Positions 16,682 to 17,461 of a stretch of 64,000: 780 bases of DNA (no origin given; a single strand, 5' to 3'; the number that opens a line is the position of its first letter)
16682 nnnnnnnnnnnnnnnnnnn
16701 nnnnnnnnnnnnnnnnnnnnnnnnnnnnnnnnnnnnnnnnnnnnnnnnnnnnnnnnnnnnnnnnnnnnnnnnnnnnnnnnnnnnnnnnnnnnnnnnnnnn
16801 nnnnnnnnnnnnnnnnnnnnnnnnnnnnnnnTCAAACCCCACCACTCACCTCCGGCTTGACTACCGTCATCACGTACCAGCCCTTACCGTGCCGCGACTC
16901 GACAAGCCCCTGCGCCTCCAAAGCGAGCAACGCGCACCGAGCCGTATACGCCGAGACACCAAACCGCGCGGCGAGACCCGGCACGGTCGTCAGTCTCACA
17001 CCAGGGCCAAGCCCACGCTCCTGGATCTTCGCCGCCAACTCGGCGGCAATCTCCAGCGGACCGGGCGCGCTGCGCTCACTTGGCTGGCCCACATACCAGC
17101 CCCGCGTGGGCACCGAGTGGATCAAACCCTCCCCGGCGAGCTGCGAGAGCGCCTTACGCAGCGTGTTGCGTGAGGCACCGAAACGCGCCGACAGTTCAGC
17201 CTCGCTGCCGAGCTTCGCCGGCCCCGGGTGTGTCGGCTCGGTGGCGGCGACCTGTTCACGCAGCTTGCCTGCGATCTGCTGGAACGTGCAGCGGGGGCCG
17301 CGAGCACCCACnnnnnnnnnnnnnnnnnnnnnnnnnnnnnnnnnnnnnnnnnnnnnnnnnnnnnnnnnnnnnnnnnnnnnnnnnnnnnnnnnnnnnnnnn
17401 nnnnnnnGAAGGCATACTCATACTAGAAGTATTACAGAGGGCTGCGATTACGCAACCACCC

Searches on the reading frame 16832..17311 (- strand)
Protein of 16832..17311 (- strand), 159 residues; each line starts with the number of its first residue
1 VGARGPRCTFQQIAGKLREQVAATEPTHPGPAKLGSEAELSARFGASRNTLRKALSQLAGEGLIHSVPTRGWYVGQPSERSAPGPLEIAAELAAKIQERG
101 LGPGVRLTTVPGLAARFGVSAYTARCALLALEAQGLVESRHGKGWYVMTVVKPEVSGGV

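Call 39: search_protein_families(library=pfam, proteins=[window:16832-17311:-], max_evalue=0.01)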
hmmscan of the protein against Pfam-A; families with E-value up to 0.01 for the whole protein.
window:16832-17311:- (159 aa): 19 families
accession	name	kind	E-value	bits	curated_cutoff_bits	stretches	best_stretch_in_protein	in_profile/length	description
PF00392.27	GntR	-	4.5e-28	97.1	27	2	87-147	4-64/64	Bacterial regulatory proteins, gntR family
PF02082.26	Rrf2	-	2.5e-08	34.6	30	1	36-68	25-57/132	Iron-dependent Transcriptional regulator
PF07848.18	PaaX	-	7.5e-08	32.9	24.8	1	27-66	16-55/70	PaaX-like protein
PF13545.12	HTH_Crp_2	-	1.6e-07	31.6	27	1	36-66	24-54/70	Crp-like helix-turn-helix domain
PF08220.18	HTH_DeoR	-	1.6e-07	31.4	21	0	110-142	17-49/57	DeoR-like helix-turn-helix domain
PF08279.18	HTH_11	-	7.6e-07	29.4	25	0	38-72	19-54/55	HTH domain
PF25213.1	HVO_A0261_N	-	2.4e-06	27.8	35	0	36-67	26-57/86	HVO_A0261 N-terminal domain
PF09339.16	HTH_IclR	-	5.5e-05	23.3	22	0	38-66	22-50/52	IclR helix-turn-helix domain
PF12802.13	MarR_2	-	7.9e-05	23.2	27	0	105-140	20-53/61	MarR family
PF14502.12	HTH_41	-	8.1e-05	22.4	25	0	104-138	3-37/48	Helix-turn-helix domain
PF12840.13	HTH_20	-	0.00026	21.3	27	0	38-67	22-51/51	Helix-turn-helix domain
PF04703.18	FaeA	-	0.00027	21.6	20.7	0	113-138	21-46/62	FaeA-like protein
PF01978.25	TrmB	-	0.00097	19.4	25.6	0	110-154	25-68/68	Sugar-specific transcriptional regulator TrmB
PF01325.25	Fe_dep_repress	-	0.0016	19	26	0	36-71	24-59/60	Iron dependent repressor, N-terminal DNA binding domain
PF01047.28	MarR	-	0.0026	18.1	24.6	0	38-66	21-49/59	MarR family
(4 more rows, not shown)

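Call 41: find_homologous_proteins(query=window:16832-17311:-, max_evalue=0.001)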
Query window:16832-17311:- (159 aa): 13 proteins with E <= 0.001 among 817 candidates.
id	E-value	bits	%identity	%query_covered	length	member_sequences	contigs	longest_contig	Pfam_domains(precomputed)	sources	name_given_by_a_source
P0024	6.7e-97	340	100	100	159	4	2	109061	PF08279.19,PF02082.27,PF00392.28,PF08220.19,PF13545.13,PF25213.2,PF07848.19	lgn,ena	-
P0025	1.0e-52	196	64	92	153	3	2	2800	PF12840.14,PF08279.19,PF02082.27,PF09339.17,PF00392.28,PF08220.19,PF13545.13,PF01325.26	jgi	-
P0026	2.0e-52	195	66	92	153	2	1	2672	PF12840.14,PF08279.19,PF02082.27,PF00392.28,PF08220.19,PF13545.13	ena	-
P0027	1.1e-39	154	55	92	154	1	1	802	PF08279.19,PF02082.27,PF01978.26,PF00392.28,PF08220.19,PF13545.13,PF25213.2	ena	-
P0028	2.6e-17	81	39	87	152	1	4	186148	PF08279.19,PF13730.13,PF01978.26,PF14502.13,PF09339.17,PF12802.14,PF25213.2,PF12840.14,PF13412.13,PF00392.28,PF08220.19,PF13545.13,PF01090.26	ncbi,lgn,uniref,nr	ncbi:GntR family transcriptional regulator [Nonomuraea ceibae]|uniref:GntR family transcriptional re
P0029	1.0e-13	70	35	90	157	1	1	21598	PF08279.19,PF00392.28,PF08220.19,PF13545.13,PF25213.2,PF01726.23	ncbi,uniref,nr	ncbi:GntR family transcriptional regulator [Nonomuraea typhae]|uniref:GntR family transcriptional re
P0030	2.1e-13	69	37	87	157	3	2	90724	PF08279.19,PF13730.13,PF08461.17,PF14502.13,PF00392.28,PF08220.19,PF13545.13,PF25213.2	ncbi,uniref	ncbi:GntR family transcriptional regulator [Nonomuraea sp. NPDC059023]|uniref:GntR family transcript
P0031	5.5e-13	67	36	87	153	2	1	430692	PF08279.19,PF00392.28,PF08220.19,PF13545.13,PF25213.2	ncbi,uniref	ncbi:GntR family transcriptional regulator [Nonomuraea sp. NPDC050547]|uniref:GntR family transcript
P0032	6.0e-6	45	49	43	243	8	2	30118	PF02082.27,PF00392.28,PF07702.19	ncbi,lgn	ncbi:MAG: phosphonate metabolism transcriptional regulator PhnF [Pseudomonadota bacterium]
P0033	2.1e-4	40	37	54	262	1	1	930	PF08279.19,PF07729.18,PF00392.28,PF13545.13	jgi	jgi:GntR family transcriptional regulator, transcriptional repressor for pyruvate dehydrogenase comp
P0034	4.8e-4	38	46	41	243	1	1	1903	PF00392.28,PF07702.19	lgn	-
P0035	7.1e-4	38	49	38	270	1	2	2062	PF08279.19,PF00392.28,PF07702.19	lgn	-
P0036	8.4e-4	38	48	35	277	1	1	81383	PF00392.28,PF07702.19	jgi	jgi:GntR family transcriptional regulator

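Call 42: find_encoding_contigs(protein=P0028, flank=10000, max_places=3)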
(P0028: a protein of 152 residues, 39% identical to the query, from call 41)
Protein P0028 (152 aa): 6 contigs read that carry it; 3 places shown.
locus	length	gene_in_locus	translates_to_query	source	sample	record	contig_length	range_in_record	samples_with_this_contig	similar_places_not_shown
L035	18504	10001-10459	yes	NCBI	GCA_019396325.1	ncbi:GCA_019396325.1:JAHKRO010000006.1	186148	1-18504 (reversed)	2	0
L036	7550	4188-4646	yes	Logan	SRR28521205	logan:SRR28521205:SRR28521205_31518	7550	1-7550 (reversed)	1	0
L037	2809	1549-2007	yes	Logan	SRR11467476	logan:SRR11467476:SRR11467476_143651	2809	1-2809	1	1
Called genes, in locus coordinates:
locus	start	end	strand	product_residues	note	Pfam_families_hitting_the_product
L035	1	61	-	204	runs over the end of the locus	PF13489:Methyltransf_23, PF02353:CMAS (weak), PF13847:Methyltransf_31, PF08241:Methyltransf_11, PF08242:Methyltransf_12, PF13649:Methyltransf_25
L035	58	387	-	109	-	-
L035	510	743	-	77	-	-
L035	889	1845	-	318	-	PF12079:DUF3558 (weak)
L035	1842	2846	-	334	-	-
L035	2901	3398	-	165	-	PF27072:KilB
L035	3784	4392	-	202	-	PF20062:DUF6461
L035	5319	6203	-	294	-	PF02861:Clp_N, PF06689:zf-C4_ClpX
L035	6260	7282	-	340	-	PF03243:MerB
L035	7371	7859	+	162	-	PF00376:MerR, PF13411:MerR_1, PF09278:MerR-DNA-bind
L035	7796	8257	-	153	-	PF19452:DUF5990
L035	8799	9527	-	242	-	-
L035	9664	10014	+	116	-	-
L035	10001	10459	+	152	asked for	PF00392:GntR, PF13545:HTH_Crp_2 (faint), PF12840:HTH_20 (faint), PF13730:HTH_36 (faint), PF08279:HTH_11 (faint), PF09339:HTH_IclR (faint), PF12802:MarR_2 (faint), PF00392:GntR, +6 more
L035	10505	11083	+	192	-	PF01966:HD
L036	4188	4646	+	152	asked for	PF00392:GntR, PF13545:HTH_Crp_2 (faint), PF12840:HTH_20 (faint), PF13730:HTH_36 (faint), PF08279:HTH_11 (faint), PF09339:HTH_IclR (faint), PF12802:MarR_2 (faint), PF00392:GntR, +6 more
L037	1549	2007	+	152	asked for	PF00392:GntR, PF13545:HTH_Crp_2 (faint), PF12840:HTH_20 (faint), PF13730:HTH_36 (faint), PF08279:HTH_11 (faint), PF09339:HTH_IclR (faint), PF12802:MarR_2 (faint), PF00392:GntR, +6 more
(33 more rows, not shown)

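Call 43: find_encoding_contigs(protein=P0031, flank=10000, max_places=2)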
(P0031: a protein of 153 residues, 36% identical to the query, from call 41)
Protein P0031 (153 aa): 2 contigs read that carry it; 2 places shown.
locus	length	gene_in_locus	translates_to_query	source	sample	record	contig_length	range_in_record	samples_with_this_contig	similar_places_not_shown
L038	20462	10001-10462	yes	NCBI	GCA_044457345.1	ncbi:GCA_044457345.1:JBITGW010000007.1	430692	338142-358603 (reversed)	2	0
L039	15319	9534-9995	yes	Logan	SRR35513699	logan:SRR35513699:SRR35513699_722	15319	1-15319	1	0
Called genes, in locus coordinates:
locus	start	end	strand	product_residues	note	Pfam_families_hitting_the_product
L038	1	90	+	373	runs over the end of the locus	PF13271:DUF4062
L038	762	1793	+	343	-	-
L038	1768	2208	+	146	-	-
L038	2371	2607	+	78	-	-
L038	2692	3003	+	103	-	-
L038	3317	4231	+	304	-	PF14338:Mrr_N, PF04471:Mrr_cat, PF22722:NA-iREase1 (weak), PF13156:Mrr_cat_2 (weak)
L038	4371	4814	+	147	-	-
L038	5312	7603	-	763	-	PF04471:Mrr_cat (weak), PF20720:nSTAND3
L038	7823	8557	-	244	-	-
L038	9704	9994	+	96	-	-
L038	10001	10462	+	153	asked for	PF00392:GntR, PF13545:HTH_Crp_2 (faint), PF25213:HVO_A0261_N (faint), PF08220:HTH_DeoR (faint), PF08279:HTH_11 (faint), PF00392:GntR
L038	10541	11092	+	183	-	PF01966:HD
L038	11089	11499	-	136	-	-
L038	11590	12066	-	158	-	PF00293:NUDIX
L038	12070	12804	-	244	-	-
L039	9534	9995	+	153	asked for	PF00392:GntR, PF13545:HTH_Crp_2 (faint), PF25213:HVO_A0261_N (faint), PF08220:HTH_DeoR (faint), PF08279:HTH_11 (faint), PF00392:GntR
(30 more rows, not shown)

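Call 63: search_solved_structures(query=window:16832-17311:-, max_evalue=0.01, show_alignments=3)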
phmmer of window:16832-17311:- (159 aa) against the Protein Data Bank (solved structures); distinct sequences matched with E-value up to 0.01: 20.
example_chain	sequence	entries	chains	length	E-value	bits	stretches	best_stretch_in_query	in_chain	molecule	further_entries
2wv0_A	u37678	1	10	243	8.4e-09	39.1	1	5-108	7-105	HTH-TYPE TRANSCRIPTIONAL REPRESSOR YVOA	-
4u0v_A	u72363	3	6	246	8.6e-09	39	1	5-108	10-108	HTH-type transcriptional repressor YvoA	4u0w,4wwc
8pqm_A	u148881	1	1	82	2.2e-06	31.2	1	87-147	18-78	FadR family transcriptional regulator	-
4u0y_A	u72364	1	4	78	3.2e-06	30.7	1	5-74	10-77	HTH-type transcriptional repressor YvoA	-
4wn4_A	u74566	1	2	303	7.3e-06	29.5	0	78-109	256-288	Pentatricopeptide repeat protein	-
1v4r_A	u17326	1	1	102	2.2e-05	28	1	83-147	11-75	Transcriptional Repressor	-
3eet_A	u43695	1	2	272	2.8e-05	27.6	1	74-149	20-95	Putative GntR-family transcriptional regulator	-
4egy_A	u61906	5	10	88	3.7e-05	27.2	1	32-74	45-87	Arabinose metabolism transcriptional repressor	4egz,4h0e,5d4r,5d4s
2ra5_A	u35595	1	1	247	0.0001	25.8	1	80-148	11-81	Putative transcriptional regulator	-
9jpj_C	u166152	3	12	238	0.00062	23.3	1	87-149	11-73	Pyruvate dehydrogenase complex repressor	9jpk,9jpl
6zdz_A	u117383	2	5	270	0.001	22.5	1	82-151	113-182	alcohol dehydrogenase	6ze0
3ihu_A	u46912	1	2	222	0.0011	22.5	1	36-102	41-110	Transcriptional regulator, GntR family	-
4ham_A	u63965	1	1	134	0.0012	22.4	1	9-99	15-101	Lmo2241 protein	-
9i0v_A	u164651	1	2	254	0.0015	22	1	28-87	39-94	HTH-type transcriptional repressor DasR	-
4zs8_A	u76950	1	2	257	0.0016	22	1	28-87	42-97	HTH-type transcriptional repressor DasR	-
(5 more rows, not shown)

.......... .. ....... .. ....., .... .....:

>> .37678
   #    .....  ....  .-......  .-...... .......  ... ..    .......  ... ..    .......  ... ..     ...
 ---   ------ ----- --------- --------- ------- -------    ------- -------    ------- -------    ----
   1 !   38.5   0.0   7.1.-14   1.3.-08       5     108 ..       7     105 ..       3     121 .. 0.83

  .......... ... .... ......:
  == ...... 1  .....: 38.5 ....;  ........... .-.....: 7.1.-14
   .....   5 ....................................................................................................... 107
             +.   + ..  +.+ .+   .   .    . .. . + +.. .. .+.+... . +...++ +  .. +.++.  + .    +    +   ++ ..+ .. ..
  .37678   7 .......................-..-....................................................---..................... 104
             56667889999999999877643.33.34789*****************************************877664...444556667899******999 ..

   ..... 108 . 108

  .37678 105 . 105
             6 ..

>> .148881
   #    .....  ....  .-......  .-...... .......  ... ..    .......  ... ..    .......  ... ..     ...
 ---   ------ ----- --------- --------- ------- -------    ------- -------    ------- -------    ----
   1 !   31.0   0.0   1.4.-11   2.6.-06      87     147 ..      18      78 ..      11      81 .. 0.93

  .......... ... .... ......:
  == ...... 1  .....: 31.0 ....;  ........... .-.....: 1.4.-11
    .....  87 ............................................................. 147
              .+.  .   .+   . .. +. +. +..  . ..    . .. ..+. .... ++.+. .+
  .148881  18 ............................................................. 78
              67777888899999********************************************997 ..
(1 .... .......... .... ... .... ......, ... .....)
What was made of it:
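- Closest known: GntR/HutC 'dre' operators. Same: The nearest solved relative of the candidate binder's N-terminal domain is YvoA/NagR itself (call 63).
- The best solved-structure match of the GntR protein is YvoA/NagR at 8e-9, and DasR is also hit (call 63).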

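Call 65: search_dna_similar(query=window:16832-17311:-, collection=phages, mode=protein, max_evalue=0.001, max_rows=25)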
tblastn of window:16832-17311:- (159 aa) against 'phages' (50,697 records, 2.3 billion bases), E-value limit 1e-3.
Records with a match: 12; places in all: 12; records where one place covers at least 80% of the query: 2.
Best place of each record, by identity: <60% 12.
By first word of the organism name: Streptomyces 2; Salmonella 2; Bacteriophage 2; Acinetobacter 2; Listeria 2; Escherichia 1; Pseudomonas 1.
By host as written in the record: - 4; Streptomyces sp. ZL12 2; Listeria monocytogenes 2; Escherichia coli O157:H7 ATCC 43895 1; Salmonella enterica subsp. enterica serovar Kentucky 1; Homo sapiens 1; Pseudomonas aeruginosa PACL 1.
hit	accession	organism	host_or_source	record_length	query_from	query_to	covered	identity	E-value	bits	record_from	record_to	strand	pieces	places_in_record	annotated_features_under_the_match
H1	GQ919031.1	Streptomyces phage ZL12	Streptomyces sp. ZL12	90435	27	159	84%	29.5%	8e-4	44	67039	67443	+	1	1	transcriptional regulator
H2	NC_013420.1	Streptomyces phage ZL12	Streptomyces sp. ZL12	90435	27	159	84%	29.5%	8e-4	44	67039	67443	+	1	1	transcriptional regulator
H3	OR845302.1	Escherichia phage ECO95 1-6-1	Escherichia coli O157:H7 ATCC 43895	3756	2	106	66%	34.9%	2e-4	46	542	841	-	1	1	record has no annotation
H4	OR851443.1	Salmonella phage S.Kent 1-2-1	Salmonella enterica subsp. enterica ...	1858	3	106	65%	35.2%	8e-6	50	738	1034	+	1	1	record has no annotation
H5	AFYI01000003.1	Salmonella enterica subsp. enterica serovar Infantis str. ...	Homo sapiens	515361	3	106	65%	35.2%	1e-5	50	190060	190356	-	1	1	UbiC transcription regulator-associated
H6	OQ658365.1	Pseudomonas phage sp.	Pseudomonas aeruginosa PACL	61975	16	83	43%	44.1%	2e-7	55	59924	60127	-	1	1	none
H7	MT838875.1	Bacteriophage sp.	human fecal samples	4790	10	83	47%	39.2%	1e-6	52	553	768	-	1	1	record has no annotation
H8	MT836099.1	Bacteriophage sp.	human fecal samples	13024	10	84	47%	37.3%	3e-4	45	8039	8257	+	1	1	record has no annotation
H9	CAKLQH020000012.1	Acinetobacter phage MD-2021a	not known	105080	88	153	42%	37.9%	1e-3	44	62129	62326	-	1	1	ydcR1: transcriptional regulator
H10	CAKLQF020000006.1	Acinetobacter phage MD-2021a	not known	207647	88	153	42%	37.9%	1e-3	44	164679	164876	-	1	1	ydcR1: transcriptional regulator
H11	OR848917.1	Listeria phage LM 4-14-1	Listeria monocytogenes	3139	10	66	36%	40.4%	8e-5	47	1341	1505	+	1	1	record has no annotation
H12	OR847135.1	Listeria phage LM 4-11-1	Listeria monocytogenes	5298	10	66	36%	40.4%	8e-5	47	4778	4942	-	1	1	record has no annotation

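Call 66: get_annotated_region(hit=H1, flank=12000)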
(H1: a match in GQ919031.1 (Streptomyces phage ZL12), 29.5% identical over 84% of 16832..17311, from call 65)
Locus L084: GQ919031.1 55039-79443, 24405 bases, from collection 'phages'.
description: Streptomyces phage ZL12, complete genome.
organism: Streptomyces phage ZL12 (NCBI taxid 2570911)
taxonomy: Viruses; Duplodnaviria; Heunggongvirae; Uroviricota; Caudoviricetes
host: Streptomyces sp. ZL12; source: -; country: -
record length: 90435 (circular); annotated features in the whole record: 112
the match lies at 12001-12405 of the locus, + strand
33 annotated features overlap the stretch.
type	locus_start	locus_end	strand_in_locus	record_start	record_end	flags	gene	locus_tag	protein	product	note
CDS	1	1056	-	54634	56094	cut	-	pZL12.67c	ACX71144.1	hypothetical protein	similar to Gp7 from Mycobacteriophage Rosebush; hypothetical protein pZL12-67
CDS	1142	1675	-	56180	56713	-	-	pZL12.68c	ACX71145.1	hypothetical protein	similar to Gp70 from Mycobacterium phage PG1; hypothetical protein pZL12-68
CDS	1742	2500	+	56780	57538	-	-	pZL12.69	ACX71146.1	hypothetical protein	similar to hypothetical protein from Arthrobacter nicotinovorans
CDS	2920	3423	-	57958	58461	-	-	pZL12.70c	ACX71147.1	hypothetical protein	similar to hypothetical protein SSPB7_04537 from Streptomyces sp. SPB74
CDS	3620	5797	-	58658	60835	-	-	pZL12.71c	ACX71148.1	hypothetical protein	similar to cell divisionFtsK/SpoIIIE from Frankia sp. CcI3, hypothetical protein pFQ12_p06 from Frankia sp. CpI1, and ...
CDS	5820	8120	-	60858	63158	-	-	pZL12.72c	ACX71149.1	hypothetical protein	hypothetical protein pZL12-72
CDS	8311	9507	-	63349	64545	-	-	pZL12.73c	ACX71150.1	hypothetical protein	similar to SCO6921 membrane protein from Streptomyces coelicolor A3(2); hypothetical protein pZL12-73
CDS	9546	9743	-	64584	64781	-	-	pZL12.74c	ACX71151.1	hypothetical protein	similar to 3-dehydroquinate synthase from Exiguobacterium sp. AT1b; hypothetical protein pZL12-74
CDS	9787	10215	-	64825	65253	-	-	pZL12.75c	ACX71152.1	hypothetical protein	similar to SSAG_01563 ATP/GTP binding protein from Streptomyces sp. Mg1; hypothetical protein pZL12-75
CDS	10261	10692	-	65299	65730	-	-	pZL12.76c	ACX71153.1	hypothetical protein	similar to hypothetical protein pFRL1.49 from Streptomyces sp. FR1, hypothetical protein pSHK1.98 from Streptomyces sp. ...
CDS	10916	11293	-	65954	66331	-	-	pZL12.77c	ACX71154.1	hypothetical protein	similar to penicillin-binding protein from Streptomyces clavuligerus ATCC 27064; hypothetical protein pZL12-77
CDS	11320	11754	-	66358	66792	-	-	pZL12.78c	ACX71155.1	hypothetical protein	similar to hypothetical protein SAP1p66 from Streptomyces avermitilis MA-4680 and hypothetical protein SCP1.117 from ...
CDS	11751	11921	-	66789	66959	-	-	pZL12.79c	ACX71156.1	hypothetical protein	hypothetical protein pZL12-79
CDS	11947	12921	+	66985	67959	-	-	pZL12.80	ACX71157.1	transcriptional regulator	similar to GntR family transcriptional regulator SCP1.91c from Streptomyces coelicolor A3(2) and putative ...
CDS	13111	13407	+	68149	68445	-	-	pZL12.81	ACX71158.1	hypothetical protein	hypothetical protein pZL12-81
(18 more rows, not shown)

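Call 81: predict_structure(alignment_id=A2)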
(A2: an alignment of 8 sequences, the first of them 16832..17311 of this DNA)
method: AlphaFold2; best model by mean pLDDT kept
length: 159 residues; sequences in the alignment: 8
mean_pLDDT: 76.6   pTM: 0.45
mean pLDDT of the five models: 76.6, 76.4, 73.6, 72.4, 70.8
residues with pLDDT >= 90: 5; 70-90: 118; 50-70: 23; < 50: 13
segments of 3 or more residues with pLDDT < 50: 1-4, 152-154
pLDDT, mean of each block of 10 residues (from residue 1): 55 82 62 81 83 85 80 67 80 81 81 84 89 87 78 47
secondary structure, 60 per line:
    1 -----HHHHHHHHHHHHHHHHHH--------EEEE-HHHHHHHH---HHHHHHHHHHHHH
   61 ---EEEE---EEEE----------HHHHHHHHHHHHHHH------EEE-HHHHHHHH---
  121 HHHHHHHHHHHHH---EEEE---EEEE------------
elements in order: H6-23 E32-35 H37-44 H48-60 E64-67 E71-74 H85-99 E106-108 H110-117 H121-133 E137-140 E144-147
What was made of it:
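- On Transcription-factor operator array: Candidates were identified (calls 39, 63, 81), but binding needs gel shift or footprinting.
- The inter-domain geometry of the model is unreliable (pTM 0.45, call 81).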

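Call 83: fold_search(model_id=the predicted structure, library=pdb)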
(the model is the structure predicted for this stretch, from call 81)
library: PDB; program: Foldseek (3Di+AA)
matches with E <= 10: 1758; with E <= 0.001: 13
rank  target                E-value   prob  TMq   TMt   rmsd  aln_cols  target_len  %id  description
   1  2pjp_A                7.3e-05  1.00  0.30  0.38   9.8       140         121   19  Structure of the mRNA-binding domain of elongation factor SelB from E.coli in complex with SECIS RNA (released 2007-10-30)
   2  4wwc_B                1.4e-04  1.00  0.36  0.25  12.1       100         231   34  Crystal structure of full length YvoA in complex with palindromic operator DNA (released 2015-01-14)
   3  4wwc_A                1.4e-04  1.00  0.39  0.30  14.2       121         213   29  Crystal structure of full length YvoA in complex with palindromic operator DNA (released 2015-01-14)
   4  4u0v_B                2.6e-04  1.00  0.36  0.24  16.1       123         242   28  Crystal structure of YvoA from Bacillus subtilis in complex with glucosamine-6-phosphate (released 2015-01-14)
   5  9i0v_A                2.9e-04  1.00  0.37  0.26  12.9       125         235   22  Crystal structure of DasR in complex with a synthetic DasR-binding RNA aptamer (released 2026-01-28)
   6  4u0v_A                4.5e-04  1.00  0.39  0.26   2.3        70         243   30  Crystal structure of YvoA from Bacillus subtilis in complex with glucosamine-6-phosphate (released 2015-01-14)
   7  3neu                  5.4e-04  1.00  0.37  0.48  16.9       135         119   22  The crystal structure of a functionally-unknown protein lin1836 from Listeria innocua Clip11262 (released 2010-08-04)
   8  2wv0_A                6.9e-04  1.00  0.38  0.26  17.0       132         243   29  Crystal structure of the GntR-HutC family member YvoA from Bacillus subtilis (released 2010-01-12)
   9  4zs8_B                7.7e-04  1.00  0.36  0.26  12.5       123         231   20  Crystal structure of ligand-free, full length DasR (released 2016-06-08)
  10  2wv0_B                8.2e-04  1.00  0.38  0.26  16.8       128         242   31  Crystal structure of the GntR-HutC family member YvoA from Bacillus subtilis (released 2010-01-12)
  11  5lzb_z                8.7e-04  1.00  0.32  0.10  10.8       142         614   20  Structure of SelB-Sec-tRNASec bound to the 70S ribosome in the initial binding state (IB) (released 2016-11-23)
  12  3eet_A                9.3e-04  1.00  0.39  0.26   2.1        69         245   36  Crystal structure of putative GntR-family transcriptional regulator (released 2008-09-16)
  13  5d4r_B                9.9e-04  1.00  0.37  0.79   2.6        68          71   31  Crystal Structure of AraR(DBD) in complex with operator ORE1 (released 2015-11-04)
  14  2wv0_J                1.0e-03  1.00  0.36  0.25  16.9       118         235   32  Crystal structure of the GntR-HutC family member YvoA from Bacillus subtilis (released 2010-01-12)
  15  4egy_B                1.3e-03  1.00  0.37  0.80   2.5        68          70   31  Crystal Structure of AraR(DBD) in complex with operator ORA1 (released 2013-02-06)
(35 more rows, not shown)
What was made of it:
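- The AF2 model shows two wHTH domains at pLDDT 77, with Foldseek hits to YvoA, DasR and AraR DNA-binding domains (calls 81, 83).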

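Call 91: search_protein_families(library=phrogs, proteins=[window:16832-17311:-], max_evalue=0.001)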
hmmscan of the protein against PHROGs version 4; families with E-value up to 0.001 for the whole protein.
window:16832-17311:- (159 aa): 6 families
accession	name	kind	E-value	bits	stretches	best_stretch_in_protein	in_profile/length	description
phrog_10724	-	unknown function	3.3e-22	80.1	2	83-150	7-74/253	-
phrog_9285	-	unknown function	6.8e-22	78.9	2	9-76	28-93/466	-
phrog_38247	-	unknown function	1.1e-10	42.5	1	36-77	37-78/228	-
phrog_3502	-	unknown function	5.7e-06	27.4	0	109-143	72-107/131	-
phrog_2440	-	transcription regulation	2.4e-05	25.3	0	38-74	47-86/126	transcriptional regulator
phrog_7498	-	DNA, RNA and nucleotide metabolism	7.7e-05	23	0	36-66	58-88/296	DnaD-like helicase loader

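Call 95: search_protein_representatives(protein=window:16832-17311:-)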
Query: 159 residues. Proteins with E-value up to 0.001 (for the whole library): 2015; up to 1e-10: 121; up to 1e-30: 1. The best 150 are listed.
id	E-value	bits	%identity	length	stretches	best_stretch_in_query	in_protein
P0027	3.6e-40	154.0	55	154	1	3-148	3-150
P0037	1.7e-26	109.6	38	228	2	9-149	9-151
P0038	2.7e-26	108.9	34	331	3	4-148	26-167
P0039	3.7e-25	105.2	38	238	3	6-147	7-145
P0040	4.3e-25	105.0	39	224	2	11-148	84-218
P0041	2.4e-22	96.1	37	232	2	3-145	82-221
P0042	3.8e-22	95.4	35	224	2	8-148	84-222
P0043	1.1e-21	94.0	39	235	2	9-148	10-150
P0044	2.4e-21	92.9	39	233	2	7-148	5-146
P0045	2.6e-21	92.7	33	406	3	27-149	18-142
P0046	4.9e-21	91.9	45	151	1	2-148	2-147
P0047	1.0e-20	90.8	40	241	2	8-148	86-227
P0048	1.3e-20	90.4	39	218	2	5-146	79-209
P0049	3.5e-19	85.8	41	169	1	6-147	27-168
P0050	4.5e-19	85.5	35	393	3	4-148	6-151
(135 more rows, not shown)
